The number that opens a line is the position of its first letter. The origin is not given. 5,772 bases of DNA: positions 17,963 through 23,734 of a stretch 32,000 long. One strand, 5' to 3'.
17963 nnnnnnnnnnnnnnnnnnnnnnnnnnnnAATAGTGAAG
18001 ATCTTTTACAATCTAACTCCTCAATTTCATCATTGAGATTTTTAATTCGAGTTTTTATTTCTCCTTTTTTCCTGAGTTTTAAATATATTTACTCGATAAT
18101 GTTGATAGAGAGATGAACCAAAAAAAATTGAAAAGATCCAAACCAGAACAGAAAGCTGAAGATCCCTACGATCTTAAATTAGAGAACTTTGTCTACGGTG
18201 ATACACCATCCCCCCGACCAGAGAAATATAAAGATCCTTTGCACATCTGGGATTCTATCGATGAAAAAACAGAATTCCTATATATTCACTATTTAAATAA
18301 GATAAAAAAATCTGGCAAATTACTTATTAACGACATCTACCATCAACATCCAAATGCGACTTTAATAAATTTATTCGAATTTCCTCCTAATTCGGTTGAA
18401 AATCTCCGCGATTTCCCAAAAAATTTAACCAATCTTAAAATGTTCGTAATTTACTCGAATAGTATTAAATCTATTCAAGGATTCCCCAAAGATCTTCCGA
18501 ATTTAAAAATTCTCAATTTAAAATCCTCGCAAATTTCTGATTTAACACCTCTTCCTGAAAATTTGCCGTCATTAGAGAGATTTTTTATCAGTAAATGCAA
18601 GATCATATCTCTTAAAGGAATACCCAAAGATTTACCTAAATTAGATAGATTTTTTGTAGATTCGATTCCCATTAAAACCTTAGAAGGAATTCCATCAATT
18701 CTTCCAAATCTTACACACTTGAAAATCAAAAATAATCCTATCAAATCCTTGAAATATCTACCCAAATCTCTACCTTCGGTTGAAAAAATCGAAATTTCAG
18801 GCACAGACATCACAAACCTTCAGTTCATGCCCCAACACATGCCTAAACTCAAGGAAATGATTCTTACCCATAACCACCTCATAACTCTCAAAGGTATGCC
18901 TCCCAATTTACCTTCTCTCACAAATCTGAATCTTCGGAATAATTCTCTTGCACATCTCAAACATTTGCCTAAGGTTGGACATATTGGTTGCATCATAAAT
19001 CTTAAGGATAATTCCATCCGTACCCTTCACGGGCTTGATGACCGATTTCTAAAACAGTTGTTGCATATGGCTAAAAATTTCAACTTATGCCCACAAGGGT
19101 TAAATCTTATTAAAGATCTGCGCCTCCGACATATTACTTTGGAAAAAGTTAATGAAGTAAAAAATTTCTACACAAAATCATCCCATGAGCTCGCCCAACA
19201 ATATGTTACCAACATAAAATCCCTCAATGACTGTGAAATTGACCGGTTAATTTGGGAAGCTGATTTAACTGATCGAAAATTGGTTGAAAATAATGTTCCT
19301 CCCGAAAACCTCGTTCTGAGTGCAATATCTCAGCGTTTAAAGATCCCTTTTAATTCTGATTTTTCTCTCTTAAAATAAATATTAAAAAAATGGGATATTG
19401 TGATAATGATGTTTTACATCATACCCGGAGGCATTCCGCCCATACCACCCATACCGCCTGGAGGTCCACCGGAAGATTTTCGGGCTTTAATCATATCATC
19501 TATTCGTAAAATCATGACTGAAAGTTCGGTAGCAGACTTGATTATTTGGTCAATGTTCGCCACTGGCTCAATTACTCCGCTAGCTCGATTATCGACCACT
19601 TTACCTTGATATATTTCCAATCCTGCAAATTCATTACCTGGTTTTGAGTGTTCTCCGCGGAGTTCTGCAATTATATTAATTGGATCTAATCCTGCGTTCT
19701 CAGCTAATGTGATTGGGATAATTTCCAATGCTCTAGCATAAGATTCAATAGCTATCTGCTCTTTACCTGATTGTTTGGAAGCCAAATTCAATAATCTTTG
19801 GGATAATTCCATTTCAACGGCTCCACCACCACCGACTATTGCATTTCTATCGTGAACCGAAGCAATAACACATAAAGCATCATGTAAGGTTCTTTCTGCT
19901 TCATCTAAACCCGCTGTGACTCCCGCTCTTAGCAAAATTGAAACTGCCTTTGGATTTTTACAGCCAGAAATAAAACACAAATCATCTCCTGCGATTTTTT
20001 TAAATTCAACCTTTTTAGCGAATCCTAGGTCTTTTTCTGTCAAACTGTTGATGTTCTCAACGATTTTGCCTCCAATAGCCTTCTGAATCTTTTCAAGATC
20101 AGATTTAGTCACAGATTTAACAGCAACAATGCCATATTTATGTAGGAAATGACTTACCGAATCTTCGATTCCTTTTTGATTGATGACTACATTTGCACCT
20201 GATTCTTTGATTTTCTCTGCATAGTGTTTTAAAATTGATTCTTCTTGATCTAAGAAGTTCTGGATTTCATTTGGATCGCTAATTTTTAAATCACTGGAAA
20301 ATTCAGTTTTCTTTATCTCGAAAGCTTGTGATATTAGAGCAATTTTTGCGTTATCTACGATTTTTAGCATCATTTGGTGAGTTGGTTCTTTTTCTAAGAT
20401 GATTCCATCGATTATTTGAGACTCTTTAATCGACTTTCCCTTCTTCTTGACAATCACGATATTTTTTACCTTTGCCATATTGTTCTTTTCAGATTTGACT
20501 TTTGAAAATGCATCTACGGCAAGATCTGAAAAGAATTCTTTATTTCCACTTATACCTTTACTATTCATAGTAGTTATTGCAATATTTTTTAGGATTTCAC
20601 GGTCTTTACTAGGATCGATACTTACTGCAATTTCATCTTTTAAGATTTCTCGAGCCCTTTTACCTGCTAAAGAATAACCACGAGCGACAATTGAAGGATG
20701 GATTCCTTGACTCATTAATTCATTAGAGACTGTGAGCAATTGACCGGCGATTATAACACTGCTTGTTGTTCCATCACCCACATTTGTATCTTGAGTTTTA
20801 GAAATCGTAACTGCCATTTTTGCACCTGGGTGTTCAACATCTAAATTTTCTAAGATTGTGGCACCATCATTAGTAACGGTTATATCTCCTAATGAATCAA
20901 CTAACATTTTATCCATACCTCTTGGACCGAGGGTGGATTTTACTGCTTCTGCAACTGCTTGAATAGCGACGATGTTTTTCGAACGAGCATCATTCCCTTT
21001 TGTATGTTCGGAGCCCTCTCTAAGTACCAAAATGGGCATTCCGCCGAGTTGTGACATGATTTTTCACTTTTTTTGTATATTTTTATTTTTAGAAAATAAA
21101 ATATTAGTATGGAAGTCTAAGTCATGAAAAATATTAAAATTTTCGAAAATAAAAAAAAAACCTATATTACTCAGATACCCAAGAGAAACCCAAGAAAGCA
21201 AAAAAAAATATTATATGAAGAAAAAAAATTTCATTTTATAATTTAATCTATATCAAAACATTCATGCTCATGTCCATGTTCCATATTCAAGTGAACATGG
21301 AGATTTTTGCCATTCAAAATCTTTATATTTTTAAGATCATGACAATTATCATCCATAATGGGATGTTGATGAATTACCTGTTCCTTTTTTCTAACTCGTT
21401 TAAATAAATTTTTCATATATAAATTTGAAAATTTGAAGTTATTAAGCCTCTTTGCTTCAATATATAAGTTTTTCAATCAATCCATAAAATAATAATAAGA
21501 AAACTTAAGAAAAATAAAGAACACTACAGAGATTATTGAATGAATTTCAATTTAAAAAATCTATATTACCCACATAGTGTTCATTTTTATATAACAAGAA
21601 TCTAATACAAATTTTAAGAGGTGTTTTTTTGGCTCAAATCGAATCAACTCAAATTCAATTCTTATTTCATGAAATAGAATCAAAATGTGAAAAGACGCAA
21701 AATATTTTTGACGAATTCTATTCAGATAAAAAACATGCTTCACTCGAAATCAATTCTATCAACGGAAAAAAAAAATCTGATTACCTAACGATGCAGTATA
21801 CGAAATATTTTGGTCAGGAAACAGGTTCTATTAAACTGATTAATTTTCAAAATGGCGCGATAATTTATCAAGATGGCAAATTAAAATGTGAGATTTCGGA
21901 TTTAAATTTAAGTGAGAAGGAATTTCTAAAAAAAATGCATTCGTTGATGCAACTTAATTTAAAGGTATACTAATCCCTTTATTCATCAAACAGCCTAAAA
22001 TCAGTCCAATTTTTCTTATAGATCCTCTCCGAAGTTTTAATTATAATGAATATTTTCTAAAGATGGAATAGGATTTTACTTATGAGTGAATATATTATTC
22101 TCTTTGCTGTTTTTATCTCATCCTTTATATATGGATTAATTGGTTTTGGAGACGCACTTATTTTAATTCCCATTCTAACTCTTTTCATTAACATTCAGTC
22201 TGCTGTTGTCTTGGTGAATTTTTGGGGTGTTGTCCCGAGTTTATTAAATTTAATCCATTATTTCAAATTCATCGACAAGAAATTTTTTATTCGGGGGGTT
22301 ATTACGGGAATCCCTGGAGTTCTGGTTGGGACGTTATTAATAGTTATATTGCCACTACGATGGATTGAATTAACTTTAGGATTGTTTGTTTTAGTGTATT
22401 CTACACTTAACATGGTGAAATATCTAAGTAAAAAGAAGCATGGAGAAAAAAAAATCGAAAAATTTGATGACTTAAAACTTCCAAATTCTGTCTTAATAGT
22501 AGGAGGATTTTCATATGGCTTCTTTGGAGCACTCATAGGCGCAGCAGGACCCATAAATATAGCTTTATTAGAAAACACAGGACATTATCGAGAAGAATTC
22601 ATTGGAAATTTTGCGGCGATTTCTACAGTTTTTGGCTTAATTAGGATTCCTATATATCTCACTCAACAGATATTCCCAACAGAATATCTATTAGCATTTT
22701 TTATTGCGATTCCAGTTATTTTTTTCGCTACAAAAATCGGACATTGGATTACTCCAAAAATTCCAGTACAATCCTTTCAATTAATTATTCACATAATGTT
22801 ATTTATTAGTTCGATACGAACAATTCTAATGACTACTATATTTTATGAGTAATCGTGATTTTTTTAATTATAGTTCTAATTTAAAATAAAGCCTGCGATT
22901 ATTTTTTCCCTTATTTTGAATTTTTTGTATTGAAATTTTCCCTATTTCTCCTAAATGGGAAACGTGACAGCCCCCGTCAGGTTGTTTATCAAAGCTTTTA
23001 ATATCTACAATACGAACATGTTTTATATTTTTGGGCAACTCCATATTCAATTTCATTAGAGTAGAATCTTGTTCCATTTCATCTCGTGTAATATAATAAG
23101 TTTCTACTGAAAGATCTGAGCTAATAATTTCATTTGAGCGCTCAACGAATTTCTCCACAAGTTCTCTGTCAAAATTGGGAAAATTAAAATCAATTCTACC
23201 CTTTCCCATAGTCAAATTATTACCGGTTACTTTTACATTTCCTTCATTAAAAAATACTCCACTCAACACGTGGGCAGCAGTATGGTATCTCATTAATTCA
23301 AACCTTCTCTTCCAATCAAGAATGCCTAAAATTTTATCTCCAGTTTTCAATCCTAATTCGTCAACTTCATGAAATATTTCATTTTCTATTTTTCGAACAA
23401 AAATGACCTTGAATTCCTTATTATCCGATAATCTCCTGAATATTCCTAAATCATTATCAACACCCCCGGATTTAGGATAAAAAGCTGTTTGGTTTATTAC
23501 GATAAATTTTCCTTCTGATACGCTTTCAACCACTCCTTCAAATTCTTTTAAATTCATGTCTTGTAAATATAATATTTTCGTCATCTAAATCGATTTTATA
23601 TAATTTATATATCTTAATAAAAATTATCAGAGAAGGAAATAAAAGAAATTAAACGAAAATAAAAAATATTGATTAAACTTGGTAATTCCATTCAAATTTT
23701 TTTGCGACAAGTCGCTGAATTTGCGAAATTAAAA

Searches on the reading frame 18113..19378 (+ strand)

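Call 3: search_protein_families(library=pfam, proteins=[window:18113-19378:+], max_evalue=0.01)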
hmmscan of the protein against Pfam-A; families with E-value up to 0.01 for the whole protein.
window:18113-19378:+ (421 aa): 5 families
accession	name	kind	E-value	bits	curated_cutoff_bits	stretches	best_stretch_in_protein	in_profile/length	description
PF12799.13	LRR_4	-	1.8e-21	76.1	27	3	106-148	1-43/44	Leucine Rich repeats (2 copies)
PF13855.12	LRR_8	-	2.1e-11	43.8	27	2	222-279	2-61/61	Leucine rich repeat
PF14580.12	LRR_9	-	2.5e-05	24.4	30.5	0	225-285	46-106/175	Leucine-rich repeat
PF24048.1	LRR_NXF1-5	-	0.0011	18.9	30.5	0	235-288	45-101/142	NXF1/2/3/5 leucine-rich repeat domain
PF23952.1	LRR_EndoS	-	0.0026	18.4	27.9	0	202-285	27-100/116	Endo-beta-N-acetylglucosaminidase EndoS LRR domain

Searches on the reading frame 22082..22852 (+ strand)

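Call 7: search_protein_families(library=pfam, proteins=[window:22082-22852:+], max_evalue=0.001)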
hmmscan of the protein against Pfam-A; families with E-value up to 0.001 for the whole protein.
window:22082-22852:+ (256 aa): 1 family
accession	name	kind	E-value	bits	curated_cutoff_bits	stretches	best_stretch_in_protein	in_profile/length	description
PF01925.25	TauE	-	7.6e-27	94.9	32.6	1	7-246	2-236/237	Sulfite exporter TauE/SafE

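Call 59: search_protein_families(library=ncbifam, proteins=[window:22082-22852:+], max_evalue=0.001)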
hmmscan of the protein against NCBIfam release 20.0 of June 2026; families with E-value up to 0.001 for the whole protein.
window:22082-22852:+ (256 aa): 0 families

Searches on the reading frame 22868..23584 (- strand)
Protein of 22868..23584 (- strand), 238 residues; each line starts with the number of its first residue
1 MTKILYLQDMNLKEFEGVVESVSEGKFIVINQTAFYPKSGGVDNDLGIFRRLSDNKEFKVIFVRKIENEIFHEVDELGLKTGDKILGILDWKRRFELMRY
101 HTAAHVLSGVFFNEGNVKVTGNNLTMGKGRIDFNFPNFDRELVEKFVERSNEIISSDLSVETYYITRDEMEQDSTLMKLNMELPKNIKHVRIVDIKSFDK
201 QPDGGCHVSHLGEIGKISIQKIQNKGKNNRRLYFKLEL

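Call 7: search_protein_families(library=pfam, proteins=[window:22868-23584:-], max_evalue=0.001)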
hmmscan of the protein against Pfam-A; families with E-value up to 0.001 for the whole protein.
window:22868-23584:- (238 aa): 2 families
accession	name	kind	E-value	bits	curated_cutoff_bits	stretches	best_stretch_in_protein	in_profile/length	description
PF07973.19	tRNA_SAD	-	6.5e-12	45.7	24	1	190-233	1-44/44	Threonyl and Alanyl tRNA synthetase second additional domain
PF01411.24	tRNA-synt_2c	-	6.3e-10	38.6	30.3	1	13-93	473-552/552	tRNA synthetases class II (A)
